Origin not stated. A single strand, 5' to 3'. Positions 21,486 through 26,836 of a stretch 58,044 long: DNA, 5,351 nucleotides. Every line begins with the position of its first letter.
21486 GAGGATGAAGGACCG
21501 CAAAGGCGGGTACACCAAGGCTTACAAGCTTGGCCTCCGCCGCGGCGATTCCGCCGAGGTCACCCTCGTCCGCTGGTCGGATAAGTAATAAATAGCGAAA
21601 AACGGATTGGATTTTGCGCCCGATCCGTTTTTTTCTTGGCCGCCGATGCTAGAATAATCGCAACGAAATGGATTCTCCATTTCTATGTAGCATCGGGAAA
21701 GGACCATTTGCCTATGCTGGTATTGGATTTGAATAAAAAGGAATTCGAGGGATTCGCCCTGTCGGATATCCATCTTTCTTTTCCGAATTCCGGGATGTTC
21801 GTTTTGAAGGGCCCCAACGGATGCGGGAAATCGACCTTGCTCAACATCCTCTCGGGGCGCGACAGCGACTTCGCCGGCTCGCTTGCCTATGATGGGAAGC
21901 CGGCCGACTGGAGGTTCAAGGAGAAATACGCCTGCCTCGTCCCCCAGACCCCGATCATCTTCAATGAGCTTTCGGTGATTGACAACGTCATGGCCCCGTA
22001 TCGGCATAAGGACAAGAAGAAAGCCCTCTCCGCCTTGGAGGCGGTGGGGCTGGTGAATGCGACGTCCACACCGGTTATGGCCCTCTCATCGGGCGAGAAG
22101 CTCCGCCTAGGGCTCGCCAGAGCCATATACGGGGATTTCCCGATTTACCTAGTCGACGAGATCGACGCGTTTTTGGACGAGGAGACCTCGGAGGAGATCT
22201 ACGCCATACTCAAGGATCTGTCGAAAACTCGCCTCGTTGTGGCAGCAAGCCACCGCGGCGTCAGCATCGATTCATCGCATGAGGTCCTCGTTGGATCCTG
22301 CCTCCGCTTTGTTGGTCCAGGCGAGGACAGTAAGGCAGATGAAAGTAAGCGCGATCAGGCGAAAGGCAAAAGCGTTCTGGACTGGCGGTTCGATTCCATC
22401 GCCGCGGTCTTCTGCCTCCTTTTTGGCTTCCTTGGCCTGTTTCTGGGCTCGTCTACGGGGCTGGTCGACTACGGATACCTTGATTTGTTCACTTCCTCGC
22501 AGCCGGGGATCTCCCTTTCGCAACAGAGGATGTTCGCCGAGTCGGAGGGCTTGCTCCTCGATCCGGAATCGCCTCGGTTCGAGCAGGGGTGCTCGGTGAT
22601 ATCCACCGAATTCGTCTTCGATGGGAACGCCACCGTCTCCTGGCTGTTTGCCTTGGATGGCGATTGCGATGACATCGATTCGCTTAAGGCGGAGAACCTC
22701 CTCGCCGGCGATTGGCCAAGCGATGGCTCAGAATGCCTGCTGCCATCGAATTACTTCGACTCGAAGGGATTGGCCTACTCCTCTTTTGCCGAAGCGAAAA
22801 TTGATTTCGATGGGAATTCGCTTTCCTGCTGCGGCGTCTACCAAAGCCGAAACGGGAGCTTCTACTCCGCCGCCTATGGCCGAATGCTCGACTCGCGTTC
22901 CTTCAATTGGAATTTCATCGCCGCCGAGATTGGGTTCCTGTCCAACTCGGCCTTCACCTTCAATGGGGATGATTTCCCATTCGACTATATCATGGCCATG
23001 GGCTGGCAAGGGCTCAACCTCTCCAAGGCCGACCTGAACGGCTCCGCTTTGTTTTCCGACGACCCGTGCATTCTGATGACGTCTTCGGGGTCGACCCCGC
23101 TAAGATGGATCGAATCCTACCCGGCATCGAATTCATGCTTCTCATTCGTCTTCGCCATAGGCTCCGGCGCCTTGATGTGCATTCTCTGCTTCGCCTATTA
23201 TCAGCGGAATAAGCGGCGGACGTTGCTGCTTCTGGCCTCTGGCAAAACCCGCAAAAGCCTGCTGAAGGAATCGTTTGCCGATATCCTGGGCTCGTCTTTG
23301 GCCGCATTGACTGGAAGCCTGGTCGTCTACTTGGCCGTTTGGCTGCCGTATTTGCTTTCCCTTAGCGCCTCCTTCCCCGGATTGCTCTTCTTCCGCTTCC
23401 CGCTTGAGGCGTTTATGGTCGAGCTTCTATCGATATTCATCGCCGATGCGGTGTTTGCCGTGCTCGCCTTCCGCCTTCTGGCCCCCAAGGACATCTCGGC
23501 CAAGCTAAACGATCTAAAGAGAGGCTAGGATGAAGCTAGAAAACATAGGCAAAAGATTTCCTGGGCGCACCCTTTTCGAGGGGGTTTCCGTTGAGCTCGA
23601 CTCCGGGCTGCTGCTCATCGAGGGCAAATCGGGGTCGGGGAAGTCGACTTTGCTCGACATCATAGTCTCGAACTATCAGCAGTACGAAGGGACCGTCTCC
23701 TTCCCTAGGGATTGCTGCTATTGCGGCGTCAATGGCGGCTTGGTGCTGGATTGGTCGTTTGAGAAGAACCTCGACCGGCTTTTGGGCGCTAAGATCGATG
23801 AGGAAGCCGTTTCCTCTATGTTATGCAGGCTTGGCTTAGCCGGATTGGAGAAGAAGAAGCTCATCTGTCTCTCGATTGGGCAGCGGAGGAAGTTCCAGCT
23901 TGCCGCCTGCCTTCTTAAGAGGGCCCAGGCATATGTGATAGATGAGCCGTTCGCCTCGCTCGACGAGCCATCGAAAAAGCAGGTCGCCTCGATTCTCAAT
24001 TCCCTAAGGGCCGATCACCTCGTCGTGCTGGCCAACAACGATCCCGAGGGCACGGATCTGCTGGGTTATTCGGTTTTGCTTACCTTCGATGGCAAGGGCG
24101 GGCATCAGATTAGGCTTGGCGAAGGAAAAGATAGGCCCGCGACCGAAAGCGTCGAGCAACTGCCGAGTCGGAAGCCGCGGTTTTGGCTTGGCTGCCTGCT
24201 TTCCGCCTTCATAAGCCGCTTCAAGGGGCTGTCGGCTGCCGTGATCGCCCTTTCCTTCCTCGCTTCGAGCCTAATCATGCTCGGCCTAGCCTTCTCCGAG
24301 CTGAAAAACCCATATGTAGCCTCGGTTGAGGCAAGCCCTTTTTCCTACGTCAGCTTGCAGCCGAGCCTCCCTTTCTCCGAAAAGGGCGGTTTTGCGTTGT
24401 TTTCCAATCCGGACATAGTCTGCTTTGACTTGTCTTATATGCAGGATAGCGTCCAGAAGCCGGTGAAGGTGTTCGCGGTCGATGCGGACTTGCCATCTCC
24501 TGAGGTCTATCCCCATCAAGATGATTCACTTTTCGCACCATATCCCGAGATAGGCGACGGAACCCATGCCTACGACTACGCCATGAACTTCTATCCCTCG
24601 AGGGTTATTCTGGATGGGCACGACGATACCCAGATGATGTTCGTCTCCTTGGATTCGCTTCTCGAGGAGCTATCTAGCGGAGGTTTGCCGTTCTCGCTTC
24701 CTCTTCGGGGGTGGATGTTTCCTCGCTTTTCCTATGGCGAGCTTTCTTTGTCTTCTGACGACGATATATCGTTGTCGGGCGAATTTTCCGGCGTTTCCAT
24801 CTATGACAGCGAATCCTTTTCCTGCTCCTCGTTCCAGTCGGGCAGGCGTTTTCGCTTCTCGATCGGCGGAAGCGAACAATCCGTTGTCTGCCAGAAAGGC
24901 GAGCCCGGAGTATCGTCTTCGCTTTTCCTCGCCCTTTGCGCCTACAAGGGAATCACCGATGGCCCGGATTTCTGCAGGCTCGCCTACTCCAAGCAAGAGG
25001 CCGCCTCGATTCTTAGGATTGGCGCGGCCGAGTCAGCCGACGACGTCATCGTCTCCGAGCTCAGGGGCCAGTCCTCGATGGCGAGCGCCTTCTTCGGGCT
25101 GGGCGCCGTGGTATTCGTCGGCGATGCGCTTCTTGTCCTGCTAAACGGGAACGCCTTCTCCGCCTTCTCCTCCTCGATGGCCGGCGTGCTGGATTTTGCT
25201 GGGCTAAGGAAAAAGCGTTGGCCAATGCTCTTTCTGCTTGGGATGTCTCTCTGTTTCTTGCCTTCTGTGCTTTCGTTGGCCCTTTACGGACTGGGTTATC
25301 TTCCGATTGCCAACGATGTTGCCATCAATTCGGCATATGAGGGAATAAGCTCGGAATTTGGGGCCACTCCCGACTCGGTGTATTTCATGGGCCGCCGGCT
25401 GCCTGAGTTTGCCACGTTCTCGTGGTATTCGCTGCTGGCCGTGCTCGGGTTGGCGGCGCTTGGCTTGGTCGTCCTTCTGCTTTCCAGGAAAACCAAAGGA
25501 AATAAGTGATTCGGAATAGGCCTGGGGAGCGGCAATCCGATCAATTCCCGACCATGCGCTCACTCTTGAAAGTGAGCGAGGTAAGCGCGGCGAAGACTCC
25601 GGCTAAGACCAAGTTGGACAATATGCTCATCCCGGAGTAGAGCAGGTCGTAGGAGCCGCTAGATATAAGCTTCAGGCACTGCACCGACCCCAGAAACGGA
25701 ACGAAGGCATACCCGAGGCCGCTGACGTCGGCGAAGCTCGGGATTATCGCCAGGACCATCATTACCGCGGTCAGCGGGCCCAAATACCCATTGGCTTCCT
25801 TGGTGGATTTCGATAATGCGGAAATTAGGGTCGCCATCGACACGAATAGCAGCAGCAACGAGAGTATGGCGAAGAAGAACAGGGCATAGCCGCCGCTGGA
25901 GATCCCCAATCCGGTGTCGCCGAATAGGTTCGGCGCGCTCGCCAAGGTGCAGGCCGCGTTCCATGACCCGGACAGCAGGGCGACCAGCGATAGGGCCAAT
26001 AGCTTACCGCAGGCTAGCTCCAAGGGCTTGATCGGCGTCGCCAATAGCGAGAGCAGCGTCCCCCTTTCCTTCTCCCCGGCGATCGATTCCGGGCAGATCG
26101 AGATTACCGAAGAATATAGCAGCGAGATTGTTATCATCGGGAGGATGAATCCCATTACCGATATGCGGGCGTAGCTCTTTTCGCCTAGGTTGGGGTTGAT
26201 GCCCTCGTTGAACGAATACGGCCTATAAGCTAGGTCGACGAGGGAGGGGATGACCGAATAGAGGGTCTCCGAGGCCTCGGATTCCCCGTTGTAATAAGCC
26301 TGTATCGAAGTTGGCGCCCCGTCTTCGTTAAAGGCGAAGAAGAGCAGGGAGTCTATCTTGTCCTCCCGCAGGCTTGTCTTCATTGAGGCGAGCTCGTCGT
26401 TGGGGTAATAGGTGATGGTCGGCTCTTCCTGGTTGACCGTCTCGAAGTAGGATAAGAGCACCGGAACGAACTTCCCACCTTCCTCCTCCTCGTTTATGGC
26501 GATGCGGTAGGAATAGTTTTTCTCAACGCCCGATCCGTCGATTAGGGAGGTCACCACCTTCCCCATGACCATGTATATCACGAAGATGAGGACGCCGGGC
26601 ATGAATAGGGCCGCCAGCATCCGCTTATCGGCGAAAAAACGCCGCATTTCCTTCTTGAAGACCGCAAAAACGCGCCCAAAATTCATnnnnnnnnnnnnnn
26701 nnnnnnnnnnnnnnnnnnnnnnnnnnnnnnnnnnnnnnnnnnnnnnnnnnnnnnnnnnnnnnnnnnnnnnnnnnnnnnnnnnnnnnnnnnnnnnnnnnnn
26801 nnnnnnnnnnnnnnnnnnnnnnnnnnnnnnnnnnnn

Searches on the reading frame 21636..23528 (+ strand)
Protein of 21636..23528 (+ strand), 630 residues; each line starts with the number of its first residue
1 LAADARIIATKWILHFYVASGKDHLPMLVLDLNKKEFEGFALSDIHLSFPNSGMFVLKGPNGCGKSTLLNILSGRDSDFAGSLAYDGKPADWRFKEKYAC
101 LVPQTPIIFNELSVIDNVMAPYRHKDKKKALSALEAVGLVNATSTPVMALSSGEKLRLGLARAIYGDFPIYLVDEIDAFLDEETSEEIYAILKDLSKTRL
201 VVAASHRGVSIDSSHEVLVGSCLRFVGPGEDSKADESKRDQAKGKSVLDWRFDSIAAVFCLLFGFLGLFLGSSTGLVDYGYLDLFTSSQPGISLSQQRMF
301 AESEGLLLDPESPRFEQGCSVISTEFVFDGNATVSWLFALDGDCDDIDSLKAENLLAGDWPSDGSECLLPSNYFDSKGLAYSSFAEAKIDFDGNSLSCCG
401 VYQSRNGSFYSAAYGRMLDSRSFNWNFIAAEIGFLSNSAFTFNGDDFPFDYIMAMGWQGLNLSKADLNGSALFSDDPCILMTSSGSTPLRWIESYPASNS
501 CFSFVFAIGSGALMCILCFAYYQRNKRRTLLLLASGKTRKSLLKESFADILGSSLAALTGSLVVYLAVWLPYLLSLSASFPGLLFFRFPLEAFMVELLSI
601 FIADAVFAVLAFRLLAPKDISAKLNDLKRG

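Call 47: search_protein_families(library=pfam, proteins=[window:21636-23528:+], max_evalue=0.001)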
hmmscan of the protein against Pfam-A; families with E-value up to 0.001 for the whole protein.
window:21636-23528:+ (630 aa): 4 families
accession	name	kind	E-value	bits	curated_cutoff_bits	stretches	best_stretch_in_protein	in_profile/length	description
PF00005.33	ABC_tran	-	3.1e-21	76.9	25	1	42-175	1-134/137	ABC transporter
PF02463.25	SMC_N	-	8.5e-10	38.9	40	1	149-213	136-204/220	RecF/RecN/SMC N terminal domain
PF13304.12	AAA_21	-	2.6e-06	28.2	27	0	55-73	2-20/304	AAA domain, putative AbiEii toxin, Type IV TA system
PF13476.12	AAA_23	-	7.9e-05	23.8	27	1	37-72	7-39/201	AAA domain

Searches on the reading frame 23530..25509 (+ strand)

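Call 47: search_protein_families(library=pfam, proteins=[window:23530-25509:+], max_evalue=0.001)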
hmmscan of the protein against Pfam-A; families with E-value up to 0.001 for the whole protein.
window:23530-25509:+ (659 aa): 4 families
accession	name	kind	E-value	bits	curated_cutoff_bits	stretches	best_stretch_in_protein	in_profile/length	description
PF00005.33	ABC_tran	-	9.2e-15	55.9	25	1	19-142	4-137/137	ABC transporter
PF13555.12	AAA_29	-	1.6e-05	25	27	1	16-44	12-41/61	P-loop containing region of AAA domain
PF13476.12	AAA_23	-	3.7e-05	24.9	27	1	16-45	10-39/201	AAA domain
PF13304.12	AAA_21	-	0.00018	22.1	27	0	114-145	238-272/304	AAA domain, putative AbiEii toxin, Type IV TA system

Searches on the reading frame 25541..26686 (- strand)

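Call 3: search_protein_families(library=pfam, proteins=[window:25541-26686:-], max_evalue=1)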
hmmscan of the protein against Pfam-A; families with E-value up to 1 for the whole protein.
window:25541-26686:- (381 aa): 4 families
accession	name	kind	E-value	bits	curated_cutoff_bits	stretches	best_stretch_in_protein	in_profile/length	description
PF12698.13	ABC2_membrane_3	-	2.3e-19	70.1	31.6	1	23-369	3-341/347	ABC-2 family transporter protein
PF12679.13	ABC2_membrane_2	-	3.4e-19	69.6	27.2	1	8-315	2-202/283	ABC-2 family transporter protein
PF01061.29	ABC2_membrane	-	2.1e-08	34.4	26.9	1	184-313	54-177/211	ABC-2 type transporter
PF12730.13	ABC2_membrane_4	-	0.00014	22.3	27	1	185-293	54-162/179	ABC-2 family transporter protein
